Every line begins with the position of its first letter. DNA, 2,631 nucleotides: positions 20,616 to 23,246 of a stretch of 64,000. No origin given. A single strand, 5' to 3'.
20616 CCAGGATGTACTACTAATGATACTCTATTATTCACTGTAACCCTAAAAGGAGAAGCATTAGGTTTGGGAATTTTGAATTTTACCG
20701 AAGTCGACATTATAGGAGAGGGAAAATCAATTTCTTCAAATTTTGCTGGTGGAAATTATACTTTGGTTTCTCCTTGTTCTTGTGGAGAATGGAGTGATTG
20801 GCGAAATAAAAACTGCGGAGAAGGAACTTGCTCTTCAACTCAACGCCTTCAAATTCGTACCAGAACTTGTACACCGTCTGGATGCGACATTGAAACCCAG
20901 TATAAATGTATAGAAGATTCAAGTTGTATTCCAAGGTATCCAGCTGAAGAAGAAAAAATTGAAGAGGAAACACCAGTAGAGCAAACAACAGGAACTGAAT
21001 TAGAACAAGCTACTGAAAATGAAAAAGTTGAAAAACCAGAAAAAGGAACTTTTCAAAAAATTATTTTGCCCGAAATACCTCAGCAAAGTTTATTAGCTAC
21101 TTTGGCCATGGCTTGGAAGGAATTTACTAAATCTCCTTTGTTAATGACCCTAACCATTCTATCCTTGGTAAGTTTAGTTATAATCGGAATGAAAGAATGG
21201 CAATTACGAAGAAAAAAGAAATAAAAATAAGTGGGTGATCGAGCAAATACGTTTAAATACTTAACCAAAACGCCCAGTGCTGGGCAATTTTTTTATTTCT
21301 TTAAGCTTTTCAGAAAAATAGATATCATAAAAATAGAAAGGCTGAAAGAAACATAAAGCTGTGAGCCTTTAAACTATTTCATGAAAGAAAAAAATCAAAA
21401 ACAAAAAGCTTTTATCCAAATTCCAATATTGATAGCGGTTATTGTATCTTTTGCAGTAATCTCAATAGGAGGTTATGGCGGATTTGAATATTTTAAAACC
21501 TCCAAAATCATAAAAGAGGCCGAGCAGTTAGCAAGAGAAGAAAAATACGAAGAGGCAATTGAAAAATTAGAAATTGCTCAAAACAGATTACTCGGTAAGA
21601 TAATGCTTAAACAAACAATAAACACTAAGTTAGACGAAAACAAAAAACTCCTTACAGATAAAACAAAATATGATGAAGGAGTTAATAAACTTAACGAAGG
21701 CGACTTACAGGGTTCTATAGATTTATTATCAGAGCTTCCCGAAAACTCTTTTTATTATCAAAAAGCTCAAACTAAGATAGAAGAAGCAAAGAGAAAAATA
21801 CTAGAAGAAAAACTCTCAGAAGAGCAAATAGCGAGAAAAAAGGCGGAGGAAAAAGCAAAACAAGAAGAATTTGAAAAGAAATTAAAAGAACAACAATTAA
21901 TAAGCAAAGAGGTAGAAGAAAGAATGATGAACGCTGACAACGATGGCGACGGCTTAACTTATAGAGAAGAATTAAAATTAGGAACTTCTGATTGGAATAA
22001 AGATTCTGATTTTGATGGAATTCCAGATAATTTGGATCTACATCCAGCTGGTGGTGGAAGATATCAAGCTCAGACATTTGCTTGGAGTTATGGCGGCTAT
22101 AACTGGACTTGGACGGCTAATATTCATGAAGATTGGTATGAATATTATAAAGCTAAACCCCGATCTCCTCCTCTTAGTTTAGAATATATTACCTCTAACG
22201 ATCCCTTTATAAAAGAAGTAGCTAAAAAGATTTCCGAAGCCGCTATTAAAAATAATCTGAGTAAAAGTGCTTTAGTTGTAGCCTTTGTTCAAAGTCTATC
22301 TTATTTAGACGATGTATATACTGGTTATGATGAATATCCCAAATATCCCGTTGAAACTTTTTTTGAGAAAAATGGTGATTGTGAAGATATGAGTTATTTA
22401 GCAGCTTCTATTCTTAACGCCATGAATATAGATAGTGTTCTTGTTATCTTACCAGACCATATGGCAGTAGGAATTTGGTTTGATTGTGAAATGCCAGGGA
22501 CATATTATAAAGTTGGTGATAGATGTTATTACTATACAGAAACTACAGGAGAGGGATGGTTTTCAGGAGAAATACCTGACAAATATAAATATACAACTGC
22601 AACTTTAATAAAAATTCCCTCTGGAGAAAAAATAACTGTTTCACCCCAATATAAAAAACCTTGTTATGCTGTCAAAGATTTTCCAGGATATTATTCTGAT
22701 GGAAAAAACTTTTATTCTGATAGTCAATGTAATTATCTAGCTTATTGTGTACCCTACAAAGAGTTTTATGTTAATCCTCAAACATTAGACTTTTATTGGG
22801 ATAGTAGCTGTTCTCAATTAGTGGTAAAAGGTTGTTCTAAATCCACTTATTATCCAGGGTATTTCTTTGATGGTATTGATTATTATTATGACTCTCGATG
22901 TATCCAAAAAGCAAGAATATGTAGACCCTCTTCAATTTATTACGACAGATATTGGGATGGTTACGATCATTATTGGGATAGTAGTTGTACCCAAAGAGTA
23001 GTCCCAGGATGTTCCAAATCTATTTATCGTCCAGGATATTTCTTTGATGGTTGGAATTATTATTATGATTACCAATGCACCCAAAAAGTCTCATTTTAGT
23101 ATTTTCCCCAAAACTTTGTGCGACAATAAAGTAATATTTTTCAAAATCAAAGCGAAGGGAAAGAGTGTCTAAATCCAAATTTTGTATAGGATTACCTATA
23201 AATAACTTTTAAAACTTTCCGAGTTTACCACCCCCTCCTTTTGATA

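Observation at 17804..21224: Translationally coupled dockerin-protease / cohesin-anchor pair: a minimal surface-display module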

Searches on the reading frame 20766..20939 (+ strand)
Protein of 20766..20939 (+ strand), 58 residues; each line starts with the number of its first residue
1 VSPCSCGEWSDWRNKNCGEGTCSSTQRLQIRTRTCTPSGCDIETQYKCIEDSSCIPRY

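Call 26: search_protein_families(library=pfam, alignment_id=A2, max_evalue=10)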
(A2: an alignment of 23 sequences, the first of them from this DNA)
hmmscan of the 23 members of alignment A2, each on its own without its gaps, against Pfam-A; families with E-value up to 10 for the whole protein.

A. member 1, seq(58 aa): 1 family
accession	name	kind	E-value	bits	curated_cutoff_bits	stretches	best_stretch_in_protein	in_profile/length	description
PF06607.17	Prokineticin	-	0.15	12.8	21.6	1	13-44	28-59/97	Prokineticin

B. families by the number of members that match (of 23 scanned): 4 families
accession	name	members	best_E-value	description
PF06607.17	Prokineticin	4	0.053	Prokineticin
PF02135.21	zf-TAZ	2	0.21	TAZ zinc finger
PF08965.17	Aca2_YdiL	1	0.22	Aca2/YdiL-like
PF11403.13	Metallothio_yeast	1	2.4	Yeast metallothionein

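Call 27: search_solved_structures(query=A2, max_evalue=10, show_alignments=4)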
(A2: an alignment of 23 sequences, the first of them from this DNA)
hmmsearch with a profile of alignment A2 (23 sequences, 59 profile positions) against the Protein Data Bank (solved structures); distinct sequences matched with E-value up to 10: 1.
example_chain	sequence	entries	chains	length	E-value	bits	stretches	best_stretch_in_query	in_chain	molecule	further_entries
7n8v_A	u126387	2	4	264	0.72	13.1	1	4-30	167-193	ERI1 exoribonuclease 2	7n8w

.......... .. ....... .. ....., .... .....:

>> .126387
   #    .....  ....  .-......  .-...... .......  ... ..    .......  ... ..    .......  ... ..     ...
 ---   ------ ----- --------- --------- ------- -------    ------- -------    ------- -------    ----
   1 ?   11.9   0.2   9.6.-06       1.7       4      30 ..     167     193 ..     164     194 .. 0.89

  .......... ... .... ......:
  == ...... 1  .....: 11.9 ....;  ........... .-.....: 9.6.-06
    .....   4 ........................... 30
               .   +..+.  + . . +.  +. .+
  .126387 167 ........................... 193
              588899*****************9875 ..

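Call 33: predict_structure(alignment_id=A2)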
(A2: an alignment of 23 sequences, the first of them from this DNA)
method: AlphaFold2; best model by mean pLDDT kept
length: 58 residues; sequences in the alignment: 23
mean_pLDDT: 89.7   pTM: 0.64
mean pLDDT of the five models: 89.7, 88.9, 87.5, 87.3, 86.8
residues with pLDDT >= 90: 39; 70-90: 16; 50-70: 3; < 50: 0
segments of 3 or more residues with pLDDT < 50: none
pLDDT, mean of each block of 10 residues (from residue 1): 84 93 94 88 93 84
secondary structure, 60 per line:
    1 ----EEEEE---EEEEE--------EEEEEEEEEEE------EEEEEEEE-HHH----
elements in order: E5-9 E13-17 E26-36 E43-50

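Call 39: fold_search(model_id=the predicted structure, library=pdb)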
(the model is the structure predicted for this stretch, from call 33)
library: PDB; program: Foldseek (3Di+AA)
matches with E <= 10: 234; with E <= 0.001: 0
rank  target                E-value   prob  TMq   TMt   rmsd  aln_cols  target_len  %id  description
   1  7r85_A                6.0e-02  0.96  0.46  0.59   4.1        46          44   35  Structure of mouse Bai1 (ADGRB1) TSR3 domain (released 2021-11-10)
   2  7r84_D                6.4e-02  0.96  0.49  0.58   4.2        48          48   35  Structure of mouse BAI1 (ADGRB1) TSR3 domain in P21 space group (released 2021-11-10)
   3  7r84_A                9.1e-02  0.91  0.50  0.54   4.2        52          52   33  Structure of mouse BAI1 (ADGRB1) TSR3 domain in P21 space group (released 2021-11-10)
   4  8ckk_B                9.8e-02  0.51  0.36  0.20   5.1        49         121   24  Semaphorin-5A TSR 3-4 domains in complex with nitrate (released 2024-02-28)
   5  7r84_B                1.2e-01  0.92  0.48  0.60   4.2        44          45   36  Structure of mouse BAI1 (ADGRB1) TSR3 domain in P21 space group (released 2021-11-10)
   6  8ckk_A                4.0e-01  0.25  0.36  0.21   5.8        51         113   24  Semaphorin-5A TSR 3-4 domains in complex with nitrate (released 2024-02-28)
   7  8ckl_A                4.0e-01  0.23  0.34  0.22   4.7        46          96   26  Semaphorin-5A TSR 3-4 domains in complex with sucrose octasulfate (SOS) (released 2024-02-28)
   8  8voh_MODEL_1_B        4.3e-01  0.18  0.37  0.37   5.8        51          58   24  HADDOCK models of human alphaM I-domain bound to the the N-terminal domain of the cytokine pleiotrophin (released 2024-05-15)
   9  8ckg_B                4.6e-01  0.21  0.33  0.19   4.7        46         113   26  Semaphorin-5A TSR 3-4 domains in complex with sulfate (released 2024-02-28)
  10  9ia2_B                9.2e-01  0.20  0.42  0.19   7.1        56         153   16  LpDEM from Escherichia coli (released 2025-12-10)
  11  8f2r_A                9.2e-01  0.16  0.39  0.16   4.9        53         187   11  Human CCC complex (released 2023-05-24)
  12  9rpt_B                9.2e-01  0.10  0.34  0.18   8.8        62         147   16  Cryo-EM structure of the open state of Shigella flexneri LptDE bound by the RBP of Oekolampad phage (released 2025-12-10)
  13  8p0w_A                1.1e+00  0.06  0.28  0.12   7.9        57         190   12  Structure of the human Commander complex COMMD ring (released 2024-03-20)
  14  8ckm_B                1.1e+00  0.04  0.20  0.14   6.7        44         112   25  Semaphorin-5A TSR 3-4 domains (released 2024-02-28)
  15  9i9z_B                1.2e+00  0.06  0.28  0.14   8.1        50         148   16  LpDE from Escherichia coli (released 2025-12-10)
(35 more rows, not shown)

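Call 73: find_homologous_proteins(query=A2, max_evalue=10)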
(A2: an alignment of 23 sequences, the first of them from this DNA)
Query A2 (23 sequences): 50 candidates shared short words with the query, none scored E <= 10.

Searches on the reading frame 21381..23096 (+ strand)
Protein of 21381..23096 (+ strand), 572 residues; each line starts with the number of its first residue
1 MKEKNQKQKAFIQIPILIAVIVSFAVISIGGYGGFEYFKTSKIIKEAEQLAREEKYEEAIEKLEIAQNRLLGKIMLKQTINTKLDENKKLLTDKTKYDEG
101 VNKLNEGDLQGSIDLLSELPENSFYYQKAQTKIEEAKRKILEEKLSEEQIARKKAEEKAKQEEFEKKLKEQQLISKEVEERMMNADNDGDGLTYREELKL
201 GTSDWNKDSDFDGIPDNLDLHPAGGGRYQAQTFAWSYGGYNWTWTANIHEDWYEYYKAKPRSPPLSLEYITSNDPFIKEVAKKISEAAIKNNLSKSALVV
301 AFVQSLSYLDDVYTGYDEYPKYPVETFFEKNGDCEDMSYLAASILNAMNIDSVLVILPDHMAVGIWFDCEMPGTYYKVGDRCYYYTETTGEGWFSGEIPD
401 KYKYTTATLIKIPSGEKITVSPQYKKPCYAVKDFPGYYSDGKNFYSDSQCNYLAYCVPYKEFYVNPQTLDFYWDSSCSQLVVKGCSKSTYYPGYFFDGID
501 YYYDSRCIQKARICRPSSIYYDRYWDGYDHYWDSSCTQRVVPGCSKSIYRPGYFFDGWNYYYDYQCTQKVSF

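Call 3: search_protein_families(library=pfam, proteins=[window:21381-23096:+], max_evalue=1)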
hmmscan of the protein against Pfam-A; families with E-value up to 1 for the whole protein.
window:21381-23096:+ (572 aa): 4 families
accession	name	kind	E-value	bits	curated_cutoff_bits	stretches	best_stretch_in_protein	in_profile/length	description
PF01841.26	Transglut_core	-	0.0022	18.7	23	1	301-355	23-75/108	Transglutaminase-like superfamily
PF04473.18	DUF553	-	0.01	15.7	20.5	1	288-358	29-88/140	Transglutaminase-like domain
PF13800.11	Sigma_reg_N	-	0.11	13.2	26.3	1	4-42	5-42/91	Sigma factor regulator N-terminal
PF15623.11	CT47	-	0.11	12.9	27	1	72-196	147-271/279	Cancer/testis gene family 47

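Call 4: search_protein_families(library=ncbifam, proteins=[window:21381-23096:+], max_evalue=1)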
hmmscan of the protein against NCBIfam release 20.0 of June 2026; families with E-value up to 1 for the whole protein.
window:21381-23096:+ (572 aa): 1 family
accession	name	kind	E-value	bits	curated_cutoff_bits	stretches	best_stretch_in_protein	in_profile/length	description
NF058533.1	antiphage_ProA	equivalog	0.0016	15.9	1500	1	329-368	199-238/1903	anti-phage protein ProA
